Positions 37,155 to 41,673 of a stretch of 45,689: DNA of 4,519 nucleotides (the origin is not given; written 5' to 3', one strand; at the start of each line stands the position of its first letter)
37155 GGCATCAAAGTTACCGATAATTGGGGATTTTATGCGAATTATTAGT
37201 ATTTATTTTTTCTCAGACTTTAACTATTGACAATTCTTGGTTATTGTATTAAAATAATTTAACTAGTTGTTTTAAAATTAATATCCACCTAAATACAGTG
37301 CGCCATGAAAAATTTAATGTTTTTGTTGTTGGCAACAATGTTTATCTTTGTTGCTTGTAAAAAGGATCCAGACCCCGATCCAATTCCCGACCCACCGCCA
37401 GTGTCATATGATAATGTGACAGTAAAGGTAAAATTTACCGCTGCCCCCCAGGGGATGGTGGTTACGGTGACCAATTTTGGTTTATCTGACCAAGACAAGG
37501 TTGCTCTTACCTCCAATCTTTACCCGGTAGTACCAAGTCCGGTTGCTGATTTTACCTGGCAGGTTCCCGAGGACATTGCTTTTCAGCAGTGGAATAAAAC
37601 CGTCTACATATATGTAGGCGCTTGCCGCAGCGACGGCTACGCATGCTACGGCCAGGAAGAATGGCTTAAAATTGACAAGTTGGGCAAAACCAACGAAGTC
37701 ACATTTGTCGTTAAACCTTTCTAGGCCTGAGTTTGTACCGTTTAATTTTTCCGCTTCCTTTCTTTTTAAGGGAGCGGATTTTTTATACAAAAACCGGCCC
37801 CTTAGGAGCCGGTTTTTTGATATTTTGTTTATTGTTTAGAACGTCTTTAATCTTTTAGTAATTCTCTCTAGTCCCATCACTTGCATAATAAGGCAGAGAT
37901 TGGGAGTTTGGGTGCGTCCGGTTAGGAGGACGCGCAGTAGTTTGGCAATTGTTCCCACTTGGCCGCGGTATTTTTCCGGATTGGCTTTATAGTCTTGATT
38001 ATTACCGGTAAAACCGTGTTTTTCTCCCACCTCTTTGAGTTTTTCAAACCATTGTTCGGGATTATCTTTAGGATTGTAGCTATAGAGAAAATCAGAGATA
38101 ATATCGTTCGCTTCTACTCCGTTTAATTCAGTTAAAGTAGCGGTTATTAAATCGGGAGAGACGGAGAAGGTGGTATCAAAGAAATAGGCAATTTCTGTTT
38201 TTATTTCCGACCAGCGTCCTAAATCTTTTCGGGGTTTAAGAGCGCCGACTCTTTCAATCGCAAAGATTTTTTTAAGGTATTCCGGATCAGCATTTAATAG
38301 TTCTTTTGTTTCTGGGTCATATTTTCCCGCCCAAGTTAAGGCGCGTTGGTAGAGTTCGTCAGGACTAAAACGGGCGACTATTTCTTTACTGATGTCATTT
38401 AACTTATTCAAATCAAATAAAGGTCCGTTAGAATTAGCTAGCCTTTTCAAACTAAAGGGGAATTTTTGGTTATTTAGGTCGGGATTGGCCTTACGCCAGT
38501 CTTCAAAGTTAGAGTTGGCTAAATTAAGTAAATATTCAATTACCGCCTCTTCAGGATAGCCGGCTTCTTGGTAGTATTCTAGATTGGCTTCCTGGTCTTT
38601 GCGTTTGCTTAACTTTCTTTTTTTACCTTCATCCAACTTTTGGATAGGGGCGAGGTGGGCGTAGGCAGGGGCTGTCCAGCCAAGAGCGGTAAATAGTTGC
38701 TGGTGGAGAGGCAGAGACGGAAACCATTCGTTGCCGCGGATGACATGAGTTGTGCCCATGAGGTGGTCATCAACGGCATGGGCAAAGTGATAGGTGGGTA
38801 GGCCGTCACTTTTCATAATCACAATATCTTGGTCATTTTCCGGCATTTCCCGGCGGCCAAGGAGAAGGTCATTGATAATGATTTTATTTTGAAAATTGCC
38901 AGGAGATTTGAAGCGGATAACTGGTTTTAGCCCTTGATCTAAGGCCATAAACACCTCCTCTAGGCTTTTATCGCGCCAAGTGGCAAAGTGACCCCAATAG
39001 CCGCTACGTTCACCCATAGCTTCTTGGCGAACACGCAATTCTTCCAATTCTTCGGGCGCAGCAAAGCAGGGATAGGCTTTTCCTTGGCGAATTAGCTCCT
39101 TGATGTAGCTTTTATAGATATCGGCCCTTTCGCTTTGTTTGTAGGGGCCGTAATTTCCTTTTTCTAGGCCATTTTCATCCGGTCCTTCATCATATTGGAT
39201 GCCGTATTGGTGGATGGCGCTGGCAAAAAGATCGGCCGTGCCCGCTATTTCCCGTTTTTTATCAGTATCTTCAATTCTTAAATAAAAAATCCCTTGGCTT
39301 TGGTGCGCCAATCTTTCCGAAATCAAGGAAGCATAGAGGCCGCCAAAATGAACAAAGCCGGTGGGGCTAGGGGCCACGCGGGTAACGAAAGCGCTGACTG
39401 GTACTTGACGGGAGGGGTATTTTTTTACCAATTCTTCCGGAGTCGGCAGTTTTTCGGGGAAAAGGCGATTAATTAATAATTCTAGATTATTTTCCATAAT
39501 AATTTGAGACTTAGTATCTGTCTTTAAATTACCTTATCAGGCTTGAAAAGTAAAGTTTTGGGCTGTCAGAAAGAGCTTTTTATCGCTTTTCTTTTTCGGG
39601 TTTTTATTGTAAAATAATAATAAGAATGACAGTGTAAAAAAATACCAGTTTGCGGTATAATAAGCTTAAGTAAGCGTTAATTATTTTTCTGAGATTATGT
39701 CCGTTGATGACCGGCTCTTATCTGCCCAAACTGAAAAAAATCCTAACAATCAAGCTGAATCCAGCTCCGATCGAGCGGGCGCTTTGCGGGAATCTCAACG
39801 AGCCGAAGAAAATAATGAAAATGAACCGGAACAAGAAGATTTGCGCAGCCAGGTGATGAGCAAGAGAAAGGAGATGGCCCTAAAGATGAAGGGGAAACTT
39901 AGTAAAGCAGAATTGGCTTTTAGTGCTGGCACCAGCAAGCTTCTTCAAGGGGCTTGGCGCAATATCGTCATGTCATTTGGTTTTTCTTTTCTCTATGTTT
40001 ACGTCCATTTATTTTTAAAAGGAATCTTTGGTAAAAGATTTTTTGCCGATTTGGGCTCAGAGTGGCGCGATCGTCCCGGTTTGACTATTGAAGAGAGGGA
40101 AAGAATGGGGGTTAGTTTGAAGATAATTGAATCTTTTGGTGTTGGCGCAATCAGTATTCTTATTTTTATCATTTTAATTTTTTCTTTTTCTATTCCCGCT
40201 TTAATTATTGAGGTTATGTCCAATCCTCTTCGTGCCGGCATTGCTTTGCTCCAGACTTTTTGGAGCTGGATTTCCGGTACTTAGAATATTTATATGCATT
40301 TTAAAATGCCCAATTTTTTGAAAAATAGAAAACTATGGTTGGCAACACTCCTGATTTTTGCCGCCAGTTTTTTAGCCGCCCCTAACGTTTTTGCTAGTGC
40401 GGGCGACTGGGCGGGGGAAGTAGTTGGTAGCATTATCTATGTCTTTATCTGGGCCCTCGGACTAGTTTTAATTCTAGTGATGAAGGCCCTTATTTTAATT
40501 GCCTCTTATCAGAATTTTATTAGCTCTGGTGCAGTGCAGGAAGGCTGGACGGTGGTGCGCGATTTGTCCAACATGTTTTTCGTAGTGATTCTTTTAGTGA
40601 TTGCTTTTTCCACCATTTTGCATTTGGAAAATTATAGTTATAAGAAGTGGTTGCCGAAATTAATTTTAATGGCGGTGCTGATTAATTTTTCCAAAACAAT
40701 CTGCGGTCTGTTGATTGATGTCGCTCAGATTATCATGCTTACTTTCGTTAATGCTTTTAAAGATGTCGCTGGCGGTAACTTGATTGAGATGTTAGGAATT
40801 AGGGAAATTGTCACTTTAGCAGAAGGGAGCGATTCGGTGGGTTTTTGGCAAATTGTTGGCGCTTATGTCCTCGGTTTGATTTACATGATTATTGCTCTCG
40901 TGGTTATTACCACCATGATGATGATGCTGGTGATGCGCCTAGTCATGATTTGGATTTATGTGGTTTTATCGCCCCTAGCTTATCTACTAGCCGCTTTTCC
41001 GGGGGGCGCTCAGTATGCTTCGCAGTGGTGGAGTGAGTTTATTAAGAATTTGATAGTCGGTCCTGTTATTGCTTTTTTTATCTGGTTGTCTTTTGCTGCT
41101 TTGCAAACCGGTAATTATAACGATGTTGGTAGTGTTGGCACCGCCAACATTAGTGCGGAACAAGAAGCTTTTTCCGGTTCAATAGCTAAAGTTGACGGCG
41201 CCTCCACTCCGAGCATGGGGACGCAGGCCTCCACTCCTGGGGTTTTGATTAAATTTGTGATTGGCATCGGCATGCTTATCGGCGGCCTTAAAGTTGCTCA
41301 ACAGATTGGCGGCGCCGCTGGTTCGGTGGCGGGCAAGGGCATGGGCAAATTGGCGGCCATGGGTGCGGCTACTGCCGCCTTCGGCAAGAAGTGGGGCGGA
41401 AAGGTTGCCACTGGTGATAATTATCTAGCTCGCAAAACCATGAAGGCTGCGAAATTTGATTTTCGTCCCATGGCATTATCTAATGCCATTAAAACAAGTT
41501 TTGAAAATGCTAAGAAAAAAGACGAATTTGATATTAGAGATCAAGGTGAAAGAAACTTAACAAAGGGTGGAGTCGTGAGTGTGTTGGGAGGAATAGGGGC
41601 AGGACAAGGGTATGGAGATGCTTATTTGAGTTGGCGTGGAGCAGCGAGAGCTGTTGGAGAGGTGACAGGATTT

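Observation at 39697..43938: Three-gene membrane cluster with a VirB6/TrbL-like 891-aa protein: orphan piece of a T4SS-like or novel surface apparatus?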

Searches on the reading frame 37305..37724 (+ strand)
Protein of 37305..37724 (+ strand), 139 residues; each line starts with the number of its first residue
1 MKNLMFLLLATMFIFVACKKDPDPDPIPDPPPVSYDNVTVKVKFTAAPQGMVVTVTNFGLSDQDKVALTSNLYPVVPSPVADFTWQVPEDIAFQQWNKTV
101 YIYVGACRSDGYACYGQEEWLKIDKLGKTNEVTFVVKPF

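Call 7: search_protein_families(library=ncbifam, proteins=[window:37305-37724:+], max_evalue=1)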
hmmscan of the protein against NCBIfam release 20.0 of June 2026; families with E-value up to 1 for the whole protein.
window:37305-37724:+ (139 aa): 2 families
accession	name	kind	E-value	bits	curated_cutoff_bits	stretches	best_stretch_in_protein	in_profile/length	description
NF052634.1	Riean_0653_fam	subfamily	0.01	16.7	57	1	1-31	1-30/176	Riean_0653 family protein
NF047408.1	SA0632_fam_LP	equivalog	0.088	12.5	70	1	1-21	1-21/68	SA0632 family lipoprotein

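Call 80: search_protein_families(library=pfam, proteins=[window:37305-37724:+], max_evalue=0.1)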
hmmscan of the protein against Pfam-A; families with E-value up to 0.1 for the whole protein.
window:37305-37724:+ (139 aa): 0 families

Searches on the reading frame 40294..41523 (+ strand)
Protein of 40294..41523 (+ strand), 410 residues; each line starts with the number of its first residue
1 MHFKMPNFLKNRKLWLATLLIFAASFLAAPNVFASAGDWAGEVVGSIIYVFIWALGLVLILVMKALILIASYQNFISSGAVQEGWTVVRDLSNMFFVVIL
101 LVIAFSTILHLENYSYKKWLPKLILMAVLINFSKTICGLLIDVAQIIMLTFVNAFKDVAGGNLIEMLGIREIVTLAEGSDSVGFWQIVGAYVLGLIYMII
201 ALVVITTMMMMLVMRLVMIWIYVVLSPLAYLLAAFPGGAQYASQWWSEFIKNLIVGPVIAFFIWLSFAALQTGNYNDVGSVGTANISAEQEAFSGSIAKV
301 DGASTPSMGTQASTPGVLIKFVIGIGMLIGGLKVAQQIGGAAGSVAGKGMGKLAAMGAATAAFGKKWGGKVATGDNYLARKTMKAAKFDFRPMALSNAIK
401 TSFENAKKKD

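Call 35: search_solved_structures(query=A1, max_evalue=10, show_alignments=2)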
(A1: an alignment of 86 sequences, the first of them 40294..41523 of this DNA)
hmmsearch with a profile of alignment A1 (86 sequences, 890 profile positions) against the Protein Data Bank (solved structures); distinct sequences matched with E-value up to 10: 79 (the best 60 are shown).
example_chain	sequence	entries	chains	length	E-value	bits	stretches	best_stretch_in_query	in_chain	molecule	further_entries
8t1i_J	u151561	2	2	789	0.0017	20.3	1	458-564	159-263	Mediator of RNA polymerase II transcription subunit 15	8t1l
9kpz_H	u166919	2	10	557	0.0025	19.8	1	422-676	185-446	Ubiquitin-like protein SMT3,Tol-Pal system protein TolA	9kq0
7emf_O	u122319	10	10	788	0.0065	18.4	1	503-616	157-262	Mediator of RNA polymerase II transcription subunit 15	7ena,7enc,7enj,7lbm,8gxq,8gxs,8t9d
9y9z_10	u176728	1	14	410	0.0082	18.1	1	409-701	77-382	CF1, TGME49_222350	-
8tzk_E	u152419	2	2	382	0.088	14.7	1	429-668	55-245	Peptidase M23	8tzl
9f5w_A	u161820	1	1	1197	0.12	14.3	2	460-741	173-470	Structural maintenance of chromosomes protein 2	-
9ijj_A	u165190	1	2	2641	0.16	13.8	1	460-560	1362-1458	Cilia and flagella associated protein 46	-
2dfs_A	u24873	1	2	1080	0.21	13.4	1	465-636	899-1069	Myosin-5A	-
6zj3_SK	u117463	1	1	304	0.28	13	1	459-573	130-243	Ribosomal protein eS8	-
7nsu_D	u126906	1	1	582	0.45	12.3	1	453-699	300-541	Colicin-E9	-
6rxt_US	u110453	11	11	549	0.81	11.5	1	588-651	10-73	Noc4 | CCAAT-binding factor domain-containing protein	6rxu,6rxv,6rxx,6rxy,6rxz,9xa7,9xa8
7aal_A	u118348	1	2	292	0.82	11.5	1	397-571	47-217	Proline-serine-threonine phosphatase-interacting protein 1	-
9bht_C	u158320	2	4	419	0.83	11.4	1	675-809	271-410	CiSeptin-7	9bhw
4ilo_A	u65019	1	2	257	0.92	11.3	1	498-640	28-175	CT398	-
5y05_A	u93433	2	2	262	1.1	11.1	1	373-542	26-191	msmeg_4306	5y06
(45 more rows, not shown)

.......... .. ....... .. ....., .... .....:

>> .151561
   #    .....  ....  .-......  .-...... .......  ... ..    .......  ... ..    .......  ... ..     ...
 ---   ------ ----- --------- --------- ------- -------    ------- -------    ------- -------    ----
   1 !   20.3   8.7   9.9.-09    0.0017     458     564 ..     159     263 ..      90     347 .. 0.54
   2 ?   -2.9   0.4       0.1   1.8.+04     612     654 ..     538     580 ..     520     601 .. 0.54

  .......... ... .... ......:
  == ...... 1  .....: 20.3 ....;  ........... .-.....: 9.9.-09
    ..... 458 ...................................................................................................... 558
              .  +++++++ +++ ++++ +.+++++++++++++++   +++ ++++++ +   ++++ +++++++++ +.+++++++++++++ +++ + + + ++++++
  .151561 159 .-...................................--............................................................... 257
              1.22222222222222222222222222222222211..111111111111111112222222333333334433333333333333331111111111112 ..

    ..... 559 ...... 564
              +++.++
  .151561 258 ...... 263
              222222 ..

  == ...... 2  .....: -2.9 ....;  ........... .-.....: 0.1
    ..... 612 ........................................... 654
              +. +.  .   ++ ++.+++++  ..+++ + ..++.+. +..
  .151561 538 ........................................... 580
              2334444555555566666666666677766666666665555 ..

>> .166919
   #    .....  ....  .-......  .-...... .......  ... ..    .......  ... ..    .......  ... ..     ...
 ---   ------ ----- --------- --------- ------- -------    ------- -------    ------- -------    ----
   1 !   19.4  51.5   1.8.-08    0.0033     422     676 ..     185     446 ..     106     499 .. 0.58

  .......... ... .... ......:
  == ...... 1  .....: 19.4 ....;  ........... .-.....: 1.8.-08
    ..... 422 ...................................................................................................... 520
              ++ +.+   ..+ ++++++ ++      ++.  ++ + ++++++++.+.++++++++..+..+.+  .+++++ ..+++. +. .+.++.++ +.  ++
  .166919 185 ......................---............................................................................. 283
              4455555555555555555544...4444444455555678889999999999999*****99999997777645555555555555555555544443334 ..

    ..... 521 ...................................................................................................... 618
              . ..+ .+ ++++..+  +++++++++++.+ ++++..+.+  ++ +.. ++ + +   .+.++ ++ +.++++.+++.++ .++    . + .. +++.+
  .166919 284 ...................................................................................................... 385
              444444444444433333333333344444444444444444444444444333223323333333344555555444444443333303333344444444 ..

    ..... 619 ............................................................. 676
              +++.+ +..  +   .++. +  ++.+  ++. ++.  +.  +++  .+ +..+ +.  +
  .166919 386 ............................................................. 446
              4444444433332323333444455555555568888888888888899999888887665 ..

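Call 38: find_related_loci(query=A1, collection=genome_contigs, flank=10000)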
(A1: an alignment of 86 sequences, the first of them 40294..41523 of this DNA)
Query A1 (410 aa) in genome_contigs; peptide patterns used: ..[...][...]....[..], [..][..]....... (x = any residue, [..] = any of these).
599 stretches matched a pattern (row limit reached: there are more); 570 encode a relative of the query (tblastn E <= 1e-3); the best 80 are kept; 80 distinct loci.
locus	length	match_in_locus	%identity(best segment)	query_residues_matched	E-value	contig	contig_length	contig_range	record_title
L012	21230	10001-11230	91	1-410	0e+0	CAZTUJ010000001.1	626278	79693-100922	MAG TPA_asm: uncultured Gammaproteobacteria bacterium isolate SRP272421_co2_96 genome assembly, contig: NODE_1_length_62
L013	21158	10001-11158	75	29-410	0e+0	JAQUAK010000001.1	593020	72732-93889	MAG: Patescibacteria group bacterium isolate STC_82 NODE_12_length_593020_cov_6.814130_Sandtown_C, whole genome shotgun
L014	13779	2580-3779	67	1-410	3e-177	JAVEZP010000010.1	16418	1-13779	MAG: Patescibacteria group bacterium isolate BF4_68 NODE_10865_length_16418_cov_27.544595_Biofilm4, whole genome shotgun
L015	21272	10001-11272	69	1-409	3e-174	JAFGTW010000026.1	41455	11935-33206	MAG: Patescibacteria group bacterium isolate ZodW_maxbin.059 k87_7935558, whole genome shotgun sequence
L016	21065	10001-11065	72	1-358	1e-159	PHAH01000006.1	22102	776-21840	MAG: Candidatus Falkowbacteria bacterium HGW-Falkowbacteria-2 08E140C01_scaffold_1626, whole genome shotgun sequence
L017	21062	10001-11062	69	1-356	4e-156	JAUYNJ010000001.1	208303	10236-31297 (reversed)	MAG: bacterium isolate C3_metabat.bin.14 C3_k141_95619, whole genome shotgun sequence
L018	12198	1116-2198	71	1-363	2e-151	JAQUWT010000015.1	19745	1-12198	MAG: Patescibacteria group bacterium isolate STD2_197 NODE_10045_length_19745_cov_5.017178_Sandtown_D2, whole genome sho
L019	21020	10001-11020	69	19-353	3e-147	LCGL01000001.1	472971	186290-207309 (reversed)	MAG: Candidatus Falkowbacteria bacterium GW2011_GWF2_43_32 UV95_C0001, whole genome shotgun sequence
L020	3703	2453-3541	69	2-363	9e-152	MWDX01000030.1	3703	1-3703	MAG: Parcubacteria group bacterium ADurb.Bin115 BWX82_contig000030, whole genome shotgun sequence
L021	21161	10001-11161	60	16-410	1e-146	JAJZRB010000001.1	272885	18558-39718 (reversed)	MAG: bacterium isolate SKS1.bin72 NODE_26_length_272885_cov_4.865577, whole genome shotgun sequence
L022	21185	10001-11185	59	9-399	2e-138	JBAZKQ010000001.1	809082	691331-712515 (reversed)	MAG: Patescibacteria group bacterium isolate SO_2017_LW4_148 scaffold_12_c1_LW137-91_2017, whole genome shotgun sequence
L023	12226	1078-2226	55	11-410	7e-135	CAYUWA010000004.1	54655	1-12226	MAG TPA_asm: uncultured Gammaproteobacteria bacterium isolate binchicken_co113_83 genome assembly, contig: NODE_639_leng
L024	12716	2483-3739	54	10-410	1e-134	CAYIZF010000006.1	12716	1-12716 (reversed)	MAG TPA_asm: uncultured Gammaproteobacteria bacterium isolate ERP122455_co1_171 genome assembly, contig: NODE_1195_lengt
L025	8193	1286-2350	62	11-362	3e-133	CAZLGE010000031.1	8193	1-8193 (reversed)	MAG TPA_asm: uncultured Gammaproteobacteria bacterium isolate binchicken_co269_228 genome assembly, contig: NODE_9073_le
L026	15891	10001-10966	66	39-364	3e-132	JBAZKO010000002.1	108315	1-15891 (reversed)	MAG: Patescibacteria group bacterium isolate SO_2017_LW4_145 scaffold_583_c1_LW137-91_2017, whole genome shotgun sequenc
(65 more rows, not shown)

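Call 42: predict_structure(alignment_id=A1)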
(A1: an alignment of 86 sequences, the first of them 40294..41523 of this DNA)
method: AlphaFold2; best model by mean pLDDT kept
length: 410 residues; sequences in the alignment: 86
mean_pLDDT: 78.1   pTM: 0.64
mean pLDDT of the five models: 78.1, 77.1, 73.8, 70.9, 70.7
residues with pLDDT >= 90: 48; 70-90: 266; 50-70: 73; < 50: 23
segments of 3 or more residues with pLDDT < 50: 1-3, 30-35, 371-378
pLDDT, mean of each block of 10 residues (from residue 1): 54 78 71 56 85 90 90 81 89 90 89 81 88 88 87 82 77 72 82 87 88 89 89 88 91 87 84 60 61 62 59 74 84 84 75 78 64 47 57 76 90
secondary structure, 60 per line:
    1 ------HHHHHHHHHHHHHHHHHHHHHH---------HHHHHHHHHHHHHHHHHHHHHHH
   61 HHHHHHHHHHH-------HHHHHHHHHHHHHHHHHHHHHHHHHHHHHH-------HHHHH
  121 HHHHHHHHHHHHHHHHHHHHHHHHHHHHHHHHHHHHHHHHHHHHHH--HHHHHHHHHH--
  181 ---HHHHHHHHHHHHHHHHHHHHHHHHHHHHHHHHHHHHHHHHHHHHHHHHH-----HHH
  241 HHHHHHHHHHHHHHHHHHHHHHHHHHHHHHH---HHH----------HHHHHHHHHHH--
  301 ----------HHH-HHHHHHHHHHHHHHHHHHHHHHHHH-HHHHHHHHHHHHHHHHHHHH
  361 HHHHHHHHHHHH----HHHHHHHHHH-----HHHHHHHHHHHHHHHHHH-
elements in order: H7-28 H38-71 H79-108 H116-166 H169-178 H184-232 H238-271 H288-298 H315-339 H341-372 H377-386 H392-409
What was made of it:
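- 40294..41422 (+): N-terminal VirB6-like polytopic domain of the 891-aa protein (aa 1 to about 376): a signal-peptide-like segment, 6-7 long hydrophobic helices and a Gly/Ala/Lys-rich amphipathic helix. It is the conserved core of the family. AlphaFold2 pLDDT 78 (call 42).
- On VirB6/TrbL family (T4SS inner-membrane platform): The AF2 model (pLDDT 78) has long helices at 38-71, 79-108, 116-166, 184-232, 238-271, 315-339 and 341-372 (call 42).
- Checked: The AlphaFold model has 6-7 long helices in aa 38-372 (call 42).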

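Call 45: fold_search(model_id=the predicted structure, library=pdb)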
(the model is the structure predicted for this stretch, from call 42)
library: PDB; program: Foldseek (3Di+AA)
matches with E <= 10: 154; with E <= 0.001: 0
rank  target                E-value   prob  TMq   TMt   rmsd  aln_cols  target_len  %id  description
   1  7o3v_G                1.3e-01  0.95  0.31  0.43  10.1       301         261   14  Stalk complex structure (TrwJ/VirB5-TrwI/VirB6) from the fully-assembled R388 type IV secretion system determined by c (released 2022-06-22)
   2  8rtd_L                1.4e-01  0.95  0.29  0.41  10.8       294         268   12  Stalk-Arches-IMC structure from the fully-assembled R388 type IV secretion system determined by cryo-EM. (released 2024-06-19)
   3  7o3v_F                1.5e-01  0.97  0.30  0.42   9.8       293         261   13  Stalk complex structure (TrwJ/VirB5-TrwI/VirB6) from the fully-assembled R388 type IV secretion system determined by c (released 2022-06-22)
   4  8rt9_F                3.0e-01  0.80  0.27  0.38  11.1       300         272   13  Stalk complex full-length structure (TrwJ/VirB5-TrwI/VirB6) from the fully-assembled R388 type IV secretion system det (released 2024-06-19)
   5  9a69_B                4.3e-01  0.23  0.17  0.12  69.4       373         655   11  Integrative model of MCPB-MCPC by crosslinking MS and deep learning (released 2024-09-18)
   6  7p5m_A                4.9e-01  0.14  0.15  0.15  33.3       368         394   10  Cryo-EM structure of human TTYH2 in lipid nanodiscs (released 2021-08-11)
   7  7p5c_A                5.9e-01  0.10  0.11  0.12  36.2       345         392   11  Cryo-EM structure of human TTYH3 in Ca2+ and GDN (released 2021-08-11)
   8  6fv7_B                6.1e-01  0.07  0.10  0.10  27.0       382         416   16  Dimer structure of the MATE family multidrug resistance transporter Aq_128 from Aquifex aeolicus in the outward-facing (released 2019-03-20)
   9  7o3v_J                6.4e-01  0.87  0.35  0.49   8.5       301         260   15  Stalk complex structure (TrwJ/VirB5-TrwI/VirB6) from the fully-assembled R388 type IV secretion system determined by c (released 2022-06-22)
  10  7sqc_1K               7.0e-01  0.12  0.13  0.15  53.7       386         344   10  Ciliary C1 central pair apparatus isolated from Chlamydomonas reinhardtii (released 2022-04-13)
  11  7rtu_B                7.0e-01  0.12  0.13  0.14  37.4       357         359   10  Cryo-EM structure of a TTYH2 trans-dimer (released 2021-08-25)
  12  7n6g_3R               8.0e-01  0.12  0.14  0.16  54.5       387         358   11  C1 of central pair (released 2022-05-18)
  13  7udn_B                8.7e-01  0.30  0.21  0.27  25.3       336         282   10  Crystal structure of designed helical repeat protein RPB_PLP1_R6 in alternative conformation 2 (released 2023-03-22)
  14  7a0g_BBB              1.1e+00  0.11  0.14  0.17  45.2       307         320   14  Structure of the SmhB pore of the tripartite alpha-pore forming toxin, Smh, from Serratia marcescens. (released 2021-03-31)
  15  7sqc_1J               1.1e+00  0.10  0.12  0.14  49.6       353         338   10  Ciliary C1 central pair apparatus isolated from Chlamydomonas reinhardtii (released 2022-04-13)
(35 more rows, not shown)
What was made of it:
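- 40294..41422 (+): The top four Foldseek PDB hits are R388 TrwI/VirB6 (7o3v_G/F, 8rtd_L, 8rt9_F; also 7o3v_J at rank 9): probability 0.80-0.97, TM(target) 0.38-0.49, E 0.13-0.64 (call 45).
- The Foldseek E-values are 0.13-0.64 and the TM-scores are below 0.5 (call 45). Foldseek E is 0.13 and TM is below 0.5 (call 45).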
